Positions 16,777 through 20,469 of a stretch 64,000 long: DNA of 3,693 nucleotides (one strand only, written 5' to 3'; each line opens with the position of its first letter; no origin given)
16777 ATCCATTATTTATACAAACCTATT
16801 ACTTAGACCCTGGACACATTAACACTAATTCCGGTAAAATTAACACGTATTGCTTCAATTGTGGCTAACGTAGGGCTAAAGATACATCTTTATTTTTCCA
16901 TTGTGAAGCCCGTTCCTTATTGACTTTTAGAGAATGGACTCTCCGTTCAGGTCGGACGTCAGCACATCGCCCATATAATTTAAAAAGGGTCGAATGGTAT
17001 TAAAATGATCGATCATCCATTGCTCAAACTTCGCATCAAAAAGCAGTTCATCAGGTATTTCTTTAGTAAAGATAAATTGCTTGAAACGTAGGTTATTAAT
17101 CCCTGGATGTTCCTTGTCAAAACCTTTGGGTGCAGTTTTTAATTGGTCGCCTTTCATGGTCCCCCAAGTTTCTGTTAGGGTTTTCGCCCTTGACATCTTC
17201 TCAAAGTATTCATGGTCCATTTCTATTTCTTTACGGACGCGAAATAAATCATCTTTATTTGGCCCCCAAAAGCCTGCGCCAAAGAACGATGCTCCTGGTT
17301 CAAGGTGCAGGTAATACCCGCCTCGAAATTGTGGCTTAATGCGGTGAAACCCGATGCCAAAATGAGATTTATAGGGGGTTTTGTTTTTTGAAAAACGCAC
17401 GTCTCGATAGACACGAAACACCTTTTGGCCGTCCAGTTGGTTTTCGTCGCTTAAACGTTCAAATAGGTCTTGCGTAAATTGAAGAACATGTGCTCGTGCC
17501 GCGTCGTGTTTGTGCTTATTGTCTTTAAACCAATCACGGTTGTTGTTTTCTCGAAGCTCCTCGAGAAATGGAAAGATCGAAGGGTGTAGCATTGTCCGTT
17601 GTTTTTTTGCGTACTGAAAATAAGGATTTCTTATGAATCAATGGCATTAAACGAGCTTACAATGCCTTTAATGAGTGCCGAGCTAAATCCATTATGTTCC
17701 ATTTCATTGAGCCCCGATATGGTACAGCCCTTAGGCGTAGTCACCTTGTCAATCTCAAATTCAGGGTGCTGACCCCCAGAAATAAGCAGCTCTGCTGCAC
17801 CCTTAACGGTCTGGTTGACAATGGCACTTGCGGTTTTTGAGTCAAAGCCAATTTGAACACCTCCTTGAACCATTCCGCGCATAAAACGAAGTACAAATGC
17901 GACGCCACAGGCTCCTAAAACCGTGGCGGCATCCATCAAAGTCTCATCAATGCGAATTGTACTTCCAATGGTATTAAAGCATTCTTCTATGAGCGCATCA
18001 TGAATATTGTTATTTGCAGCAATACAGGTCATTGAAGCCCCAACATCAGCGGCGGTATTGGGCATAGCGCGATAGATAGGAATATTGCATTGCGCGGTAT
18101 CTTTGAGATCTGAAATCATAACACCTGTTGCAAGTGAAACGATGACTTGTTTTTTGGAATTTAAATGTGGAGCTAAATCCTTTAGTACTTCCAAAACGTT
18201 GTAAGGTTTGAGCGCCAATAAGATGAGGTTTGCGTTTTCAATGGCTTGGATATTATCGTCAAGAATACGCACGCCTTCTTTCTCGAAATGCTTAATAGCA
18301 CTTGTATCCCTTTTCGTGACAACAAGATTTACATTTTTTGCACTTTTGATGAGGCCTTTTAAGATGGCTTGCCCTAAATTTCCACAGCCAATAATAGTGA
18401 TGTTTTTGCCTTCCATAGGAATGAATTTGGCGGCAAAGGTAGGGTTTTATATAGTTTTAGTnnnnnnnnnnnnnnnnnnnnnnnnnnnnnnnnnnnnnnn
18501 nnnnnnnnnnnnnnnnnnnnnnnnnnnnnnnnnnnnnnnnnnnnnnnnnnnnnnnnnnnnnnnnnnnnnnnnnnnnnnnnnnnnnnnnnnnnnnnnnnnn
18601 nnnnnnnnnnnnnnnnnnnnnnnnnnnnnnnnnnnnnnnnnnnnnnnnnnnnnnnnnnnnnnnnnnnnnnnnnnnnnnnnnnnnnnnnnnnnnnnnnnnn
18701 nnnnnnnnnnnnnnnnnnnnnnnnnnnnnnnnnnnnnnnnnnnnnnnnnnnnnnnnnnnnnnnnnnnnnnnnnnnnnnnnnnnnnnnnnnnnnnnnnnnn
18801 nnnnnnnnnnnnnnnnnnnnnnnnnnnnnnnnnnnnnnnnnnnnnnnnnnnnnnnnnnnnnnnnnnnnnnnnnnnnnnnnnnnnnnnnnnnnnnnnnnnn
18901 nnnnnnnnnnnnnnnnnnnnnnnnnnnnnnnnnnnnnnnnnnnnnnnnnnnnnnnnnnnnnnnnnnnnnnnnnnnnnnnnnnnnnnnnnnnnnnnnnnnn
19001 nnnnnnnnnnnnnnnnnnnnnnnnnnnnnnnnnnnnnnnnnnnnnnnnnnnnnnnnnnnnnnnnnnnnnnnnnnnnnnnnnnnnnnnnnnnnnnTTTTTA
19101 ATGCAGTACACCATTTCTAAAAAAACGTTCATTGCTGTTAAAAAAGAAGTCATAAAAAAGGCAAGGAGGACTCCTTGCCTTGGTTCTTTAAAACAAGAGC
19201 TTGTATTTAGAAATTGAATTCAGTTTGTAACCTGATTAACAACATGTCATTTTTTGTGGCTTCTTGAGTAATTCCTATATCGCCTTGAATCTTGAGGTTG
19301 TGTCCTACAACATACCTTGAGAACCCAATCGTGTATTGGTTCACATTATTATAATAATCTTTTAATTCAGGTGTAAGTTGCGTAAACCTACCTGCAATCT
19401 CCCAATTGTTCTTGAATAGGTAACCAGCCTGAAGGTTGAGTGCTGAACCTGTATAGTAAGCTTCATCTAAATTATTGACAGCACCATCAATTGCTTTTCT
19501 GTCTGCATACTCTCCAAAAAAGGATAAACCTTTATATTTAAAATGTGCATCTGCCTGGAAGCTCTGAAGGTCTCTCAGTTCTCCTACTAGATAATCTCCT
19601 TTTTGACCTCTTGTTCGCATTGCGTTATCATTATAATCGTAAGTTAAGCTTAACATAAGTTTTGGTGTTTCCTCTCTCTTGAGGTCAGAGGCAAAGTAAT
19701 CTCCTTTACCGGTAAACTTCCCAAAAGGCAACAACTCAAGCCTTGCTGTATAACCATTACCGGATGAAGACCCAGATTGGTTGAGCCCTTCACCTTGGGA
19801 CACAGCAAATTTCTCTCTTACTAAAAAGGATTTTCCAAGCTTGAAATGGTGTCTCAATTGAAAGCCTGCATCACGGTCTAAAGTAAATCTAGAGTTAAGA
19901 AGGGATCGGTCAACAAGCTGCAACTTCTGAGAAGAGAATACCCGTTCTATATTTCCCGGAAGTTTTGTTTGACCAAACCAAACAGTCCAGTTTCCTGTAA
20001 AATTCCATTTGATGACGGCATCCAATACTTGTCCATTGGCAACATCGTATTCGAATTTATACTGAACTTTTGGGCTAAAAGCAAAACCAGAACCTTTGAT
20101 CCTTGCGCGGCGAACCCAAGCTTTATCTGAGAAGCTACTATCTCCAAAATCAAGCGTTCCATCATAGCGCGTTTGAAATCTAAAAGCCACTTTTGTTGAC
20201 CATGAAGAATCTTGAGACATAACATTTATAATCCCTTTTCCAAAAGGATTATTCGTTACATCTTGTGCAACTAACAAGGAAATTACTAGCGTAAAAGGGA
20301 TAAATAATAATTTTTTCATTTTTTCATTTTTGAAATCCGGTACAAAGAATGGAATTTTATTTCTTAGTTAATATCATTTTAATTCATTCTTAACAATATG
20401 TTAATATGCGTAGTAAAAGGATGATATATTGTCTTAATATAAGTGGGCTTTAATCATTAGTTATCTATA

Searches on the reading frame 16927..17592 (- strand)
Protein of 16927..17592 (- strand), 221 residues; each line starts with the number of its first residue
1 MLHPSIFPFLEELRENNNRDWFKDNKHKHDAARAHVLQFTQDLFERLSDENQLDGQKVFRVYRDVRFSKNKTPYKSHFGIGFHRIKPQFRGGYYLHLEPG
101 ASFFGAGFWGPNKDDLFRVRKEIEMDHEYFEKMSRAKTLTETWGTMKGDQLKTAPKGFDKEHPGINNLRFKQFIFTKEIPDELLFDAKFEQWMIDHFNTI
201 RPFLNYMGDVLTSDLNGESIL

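Call 7: search_protein_families(library=pfam, proteins=[window:16927-17592:-], max_evalue=0.01)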
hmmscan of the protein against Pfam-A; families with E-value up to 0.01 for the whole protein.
window:16927-17592:- (221 aa): 1 family
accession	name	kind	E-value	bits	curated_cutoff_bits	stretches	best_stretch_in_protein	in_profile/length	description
PF09365.15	DUF2461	-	6.7e-61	206.3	22.8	1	6-206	2-208/208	Conserved hypothetical protein (DUF2461)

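Call 9: find_related_loci(query=window:16927-17592:-, collection=genome_contigs, flank=10000)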
Query window:16927-17592:- (221 aa) in genome_contigs; peptide patterns used: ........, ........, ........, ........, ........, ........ (x = any residue, [..] = any of these).
105 stretches matched a pattern; 12 encode a relative of the query (tblastn E <= 1e-3); 12 distinct loci.
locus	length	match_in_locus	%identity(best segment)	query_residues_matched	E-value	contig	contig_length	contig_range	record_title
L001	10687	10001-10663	90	1-221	1e-137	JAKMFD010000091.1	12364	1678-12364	MAG: Crocinitomicaceae bacterium isolate MOX_bin63 PPB.contigs.fa_k127_487268, whole genome shotgun sequence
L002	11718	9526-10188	89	1-221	3e-135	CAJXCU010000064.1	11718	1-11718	MAG TPA_asm: uncultured Flavobacteriales bacterium isolate ERR599050_bin.62_MetaBAT_v2.12.1_MAG genome assembly, contig:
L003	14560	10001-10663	88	1-221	7e-135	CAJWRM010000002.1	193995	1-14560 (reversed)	MAG TPA_asm: uncultured Flavobacteriales bacterium isolate ERR599006_bin.43_MetaBAT_v2.12.1_MAG genome assembly, contig:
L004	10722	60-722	89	1-221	4e-135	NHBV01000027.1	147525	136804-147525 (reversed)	MAG: Crocinitomicaceae bacterium TMED16 18466, whole genome shotgun sequence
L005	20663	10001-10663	89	1-221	3e-134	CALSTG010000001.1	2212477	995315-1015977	MAG: uncultured Flavobacteriales bacterium isolate AC_MB370 genome assembly, contig: scaffold_32202_AC_MB370, whole geno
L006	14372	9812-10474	76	1-221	9e-120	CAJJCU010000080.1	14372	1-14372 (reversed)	MAG: uncultured Flavobacteriales bacterium isolate FRAM18_bin190 genome assembly, contig: FRAM18_bin190-80, whole genome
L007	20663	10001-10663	73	1-221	9e-112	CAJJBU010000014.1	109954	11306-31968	MAG: Flavobacteriales bacterium UBA952 isolate FRAM18_bin194 genome assembly, contig: FRAM18_bin194-14, whole genome sho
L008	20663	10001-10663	66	1-221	2e-104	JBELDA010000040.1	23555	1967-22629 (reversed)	MAG: Crocinitomicaceae bacterium isolate REMEI049_ass_metaspades_bin.35 NODE_2425_length_23555_cov_30.330851, whole geno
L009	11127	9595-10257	67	1-221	3e-104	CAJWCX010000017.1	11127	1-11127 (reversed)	MAG TPA_asm: uncultured Flavobacteriales bacterium isolate ERR598992_bin.1_MetaBAT_v2.12.1_MAG genome assembly, contig:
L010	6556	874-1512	49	9-221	2e-71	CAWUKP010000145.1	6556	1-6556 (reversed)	MAG: uncultured Spongiivirga sp. isolate SRR17458632_concoct_26_1705322954 genome assembly, contig: ERZ21854023.1278, wh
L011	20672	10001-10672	45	2-220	4e-63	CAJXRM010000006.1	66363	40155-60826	MAG TPA_asm: uncultured Flavobacteriales bacterium isolate SRR3933379_bin.16_MetaBAT_v2.12.1_MAG genome assembly, contig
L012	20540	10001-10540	35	9-180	2e-29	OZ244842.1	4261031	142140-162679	MAG: Candidatus Azophilus sp. isolate acfa6bc5-040f-4664-9b2f-4dbbdefd3bd8 genome assembly, chromosome: 1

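Call 17: find_related_loci(query=window:16927-17592:-, collection=metagenome_contigs, flank=10000)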
Query window:16927-17592:- (221 aa) in metagenome_contigs; peptide patterns used: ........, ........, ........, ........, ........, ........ (x = any residue, [..] = any of these).
155 stretches matched a pattern; 28 encode a relative of the query (tblastn E <= 1e-3); 28 distinct loci.
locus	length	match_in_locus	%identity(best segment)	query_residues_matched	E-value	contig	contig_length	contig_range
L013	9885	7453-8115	100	1-221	4e-150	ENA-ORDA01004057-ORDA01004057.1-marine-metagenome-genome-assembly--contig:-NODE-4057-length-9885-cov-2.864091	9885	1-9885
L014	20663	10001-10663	98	1-221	2e-148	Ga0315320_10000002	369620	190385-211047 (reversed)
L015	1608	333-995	97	1-221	3e-159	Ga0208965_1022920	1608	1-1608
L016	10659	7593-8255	94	1-221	2e-142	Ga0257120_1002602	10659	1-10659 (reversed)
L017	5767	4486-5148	94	1-221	4e-143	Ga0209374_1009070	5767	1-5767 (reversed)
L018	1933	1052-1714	94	1-221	6e-153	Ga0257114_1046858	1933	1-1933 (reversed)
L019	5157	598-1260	91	1-221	4e-140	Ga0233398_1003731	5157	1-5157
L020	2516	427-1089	91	1-221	9e-147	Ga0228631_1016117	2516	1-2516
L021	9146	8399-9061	91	1-221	4e-139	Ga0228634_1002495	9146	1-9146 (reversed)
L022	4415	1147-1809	88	1-221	1e-136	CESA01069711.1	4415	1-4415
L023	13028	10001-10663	89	1-221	4e-134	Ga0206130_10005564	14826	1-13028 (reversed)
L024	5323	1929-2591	87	1-221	7e-134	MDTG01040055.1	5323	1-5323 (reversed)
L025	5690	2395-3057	76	1-221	1e-118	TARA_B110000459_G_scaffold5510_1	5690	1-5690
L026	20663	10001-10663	73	1-221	1e-111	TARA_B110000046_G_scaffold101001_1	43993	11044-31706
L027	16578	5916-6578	69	1-221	7e-106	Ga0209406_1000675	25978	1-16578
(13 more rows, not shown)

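Call 97: search_protein_families(library=pfam, proteins=[L015:1072-1500:-, L013:8710-9684:+, L014:10840-11163:+, L016:8334-8777:+, L016:8774-9169:+, L016:9250-10410:+, L017:5252-5686:+, L019:1346-1858:+, L019:1981-2454:+, L020:1811-2395:+], max_evalue=0.001)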
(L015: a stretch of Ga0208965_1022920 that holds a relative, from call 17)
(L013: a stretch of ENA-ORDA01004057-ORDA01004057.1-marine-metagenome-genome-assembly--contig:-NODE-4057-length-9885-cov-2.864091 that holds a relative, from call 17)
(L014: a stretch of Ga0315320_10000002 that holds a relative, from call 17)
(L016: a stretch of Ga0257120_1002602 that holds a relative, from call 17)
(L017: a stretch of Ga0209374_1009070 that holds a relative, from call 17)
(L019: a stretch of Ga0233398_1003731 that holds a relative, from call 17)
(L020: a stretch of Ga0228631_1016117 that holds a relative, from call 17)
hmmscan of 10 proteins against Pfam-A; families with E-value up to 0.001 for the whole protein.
L015:1072-1500:- (142 aa): 1 family
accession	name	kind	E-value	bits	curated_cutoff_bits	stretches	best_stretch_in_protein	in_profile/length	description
PF01638.23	HxlR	-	4.4e-16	58.9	20.8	1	17-106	1-89/91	HxlR-like helix-turn-helix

L013:8710-9684:+ (324 aa): 3 families
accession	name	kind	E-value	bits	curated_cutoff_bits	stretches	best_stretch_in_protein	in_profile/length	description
PF00561.26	Abhydrolase_1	-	3.5e-16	60.1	25.8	1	78-306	2-242/245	alpha/beta hydrolase fold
PF12146.15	Hydrolase_4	-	4.6e-12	46.2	27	1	76-305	4-235/239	Serine aminopeptidase, S33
PF12697.13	Abhydrolase_6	-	1.3e-05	26.4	26.3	1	79-311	1-213/217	Alpha/beta hydrolase family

L014:10840-11163:+ (107 aa): 1 family
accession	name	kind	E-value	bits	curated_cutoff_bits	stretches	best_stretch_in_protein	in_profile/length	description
PF01638.23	HxlR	-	2.8e-25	88.4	20.8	1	7-93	1-87/91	HxlR-like helix-turn-helix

L016:8334-8777:+ (147 aa): 0 families

L016:8774-9169:+ (131 aa): 0 families

L016:9250-10410:+ (386 aa): 1 family
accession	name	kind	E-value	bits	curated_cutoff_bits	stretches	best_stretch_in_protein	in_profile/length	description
PF18962.6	Por_Secre_tail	-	9.5e-11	42.3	27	1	317-385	1-71/75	Secretion system C-terminal sorting domain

L017:5252-5686:+ (144 aa): 1 family
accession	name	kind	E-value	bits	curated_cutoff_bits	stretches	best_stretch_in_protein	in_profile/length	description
PF08818.16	DUF1801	-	3.3e-10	40.6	27.2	1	23-129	1-83/85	Domain of unknown function (DU1801)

L019:1346-1858:+ (170 aa): 0 families

L019:1981-2454:+ (157 aa): 3 families
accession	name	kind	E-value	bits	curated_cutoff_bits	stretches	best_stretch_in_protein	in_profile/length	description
PF04191.18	PEMT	-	3.5e-11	43.9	25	1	45-144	3-104/105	Phospholipid methyltransferase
PF04140.19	ICMT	-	2.3e-06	28.3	24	1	70-139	24-94/95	Isoprenylcysteine carboxyl methyltransferase (ICMT) family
PF06966.17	DUF1295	-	0.00018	21.5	20.4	1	77-153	150-235/235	Protein of unknown function (DUF1295)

L020:1811-2395:+ (194 aa): 1 family
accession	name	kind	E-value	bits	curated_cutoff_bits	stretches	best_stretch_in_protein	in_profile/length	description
PF00542.24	Ribosomal_L12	-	4.6e-07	30.5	25.9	1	158-186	9-37/67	Ribosomal protein L7/L12 C-terminal domain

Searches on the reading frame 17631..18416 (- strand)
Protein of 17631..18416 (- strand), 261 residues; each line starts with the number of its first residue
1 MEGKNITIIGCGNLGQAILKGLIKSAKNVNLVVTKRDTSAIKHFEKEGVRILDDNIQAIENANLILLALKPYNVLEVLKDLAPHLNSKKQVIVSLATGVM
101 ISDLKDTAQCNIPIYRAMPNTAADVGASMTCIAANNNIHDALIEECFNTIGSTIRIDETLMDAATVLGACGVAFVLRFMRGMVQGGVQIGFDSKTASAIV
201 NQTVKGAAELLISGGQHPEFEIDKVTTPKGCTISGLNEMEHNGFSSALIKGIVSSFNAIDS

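Call 7: search_protein_families(library=pfam, proteins=[window:17631-18416:-], max_evalue=0.01)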
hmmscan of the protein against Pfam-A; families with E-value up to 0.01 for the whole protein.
window:17631-18416:- (261 aa): 11 families
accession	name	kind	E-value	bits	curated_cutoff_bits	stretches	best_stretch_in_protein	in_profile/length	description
PF14748.11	P5CR_dimer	-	1.6e-30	105.9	25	1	158-256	1-99/105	Pyrroline-5-carboxylate reductase dimerisation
PF03807.23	F420_oxidored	-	6.6e-15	55.9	21.6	1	6-97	2-93/94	NADP oxidoreductase coenzyme F420-dependent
PF03446.21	NAD_binding_2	-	8.4e-07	29.6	21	1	5-93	1-91/161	NAD binding domain of 6-phosphogluconate dehydrogenase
PF02558.23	ApbA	-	8.5e-07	29.1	22.2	1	6-98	1-102/150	Ketopantoate reductase PanE/ApbA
PF07991.19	KARI_N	-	7.8e-06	26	20.6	1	1-102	2-102/165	Acetohydroxy acid isomeroreductase, NADPH-binding domain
PF01210.29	NAD_Gly3P_dh_N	-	4e-05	24.1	23.1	1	5-101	1-108/158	NAD-dependent glycerol-3-phosphate dehydrogenase N-terminus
PF02153.23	PDH_N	-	0.0012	18.8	26.5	1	26-90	9-74/154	Prephenate dehydrogenase, nucleotide-binding domain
PF02254.24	TrkA_N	-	0.0019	19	23.8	1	6-52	1-45/116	TrkA-N domain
PF03435.24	Sacchrp_dh_NADP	-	0.003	18.3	25.1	1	6-99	1-79/129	Saccharopine dehydrogenase NADP binding domain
PF13241.12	NAD_binding_7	-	0.0057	17.6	22.1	0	1-82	5-82/104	Putative NAD(P)-binding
PF01488.26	Shikimate_DH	-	0.0095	16.5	24.3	0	2-72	11-86/138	Shikimate / quinate 5-dehydrogenase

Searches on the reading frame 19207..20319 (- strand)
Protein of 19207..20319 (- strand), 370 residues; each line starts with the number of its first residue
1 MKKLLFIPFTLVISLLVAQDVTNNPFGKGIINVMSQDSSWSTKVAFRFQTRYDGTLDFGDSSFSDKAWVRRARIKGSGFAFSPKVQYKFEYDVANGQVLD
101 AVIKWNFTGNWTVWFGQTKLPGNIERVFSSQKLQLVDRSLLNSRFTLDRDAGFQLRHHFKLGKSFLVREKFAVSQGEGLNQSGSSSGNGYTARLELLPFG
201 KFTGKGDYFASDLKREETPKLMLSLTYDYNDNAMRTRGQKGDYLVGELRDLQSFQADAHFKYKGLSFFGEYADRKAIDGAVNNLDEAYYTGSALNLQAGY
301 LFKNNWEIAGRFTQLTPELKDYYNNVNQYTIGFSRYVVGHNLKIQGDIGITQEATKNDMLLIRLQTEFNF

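Call 73: search_protein_families(library=pfam, proteins=[window:19207-20319:-], max_evalue=0.001)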
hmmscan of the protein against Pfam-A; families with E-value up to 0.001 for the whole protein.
window:19207-20319:- (370 aa): 1 family
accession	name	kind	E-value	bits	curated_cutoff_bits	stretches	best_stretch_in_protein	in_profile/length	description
PF07396.17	Porin_O_P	-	2.7e-07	30.6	20.9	1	47-344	6-337/370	Phosphate-selective porin O and P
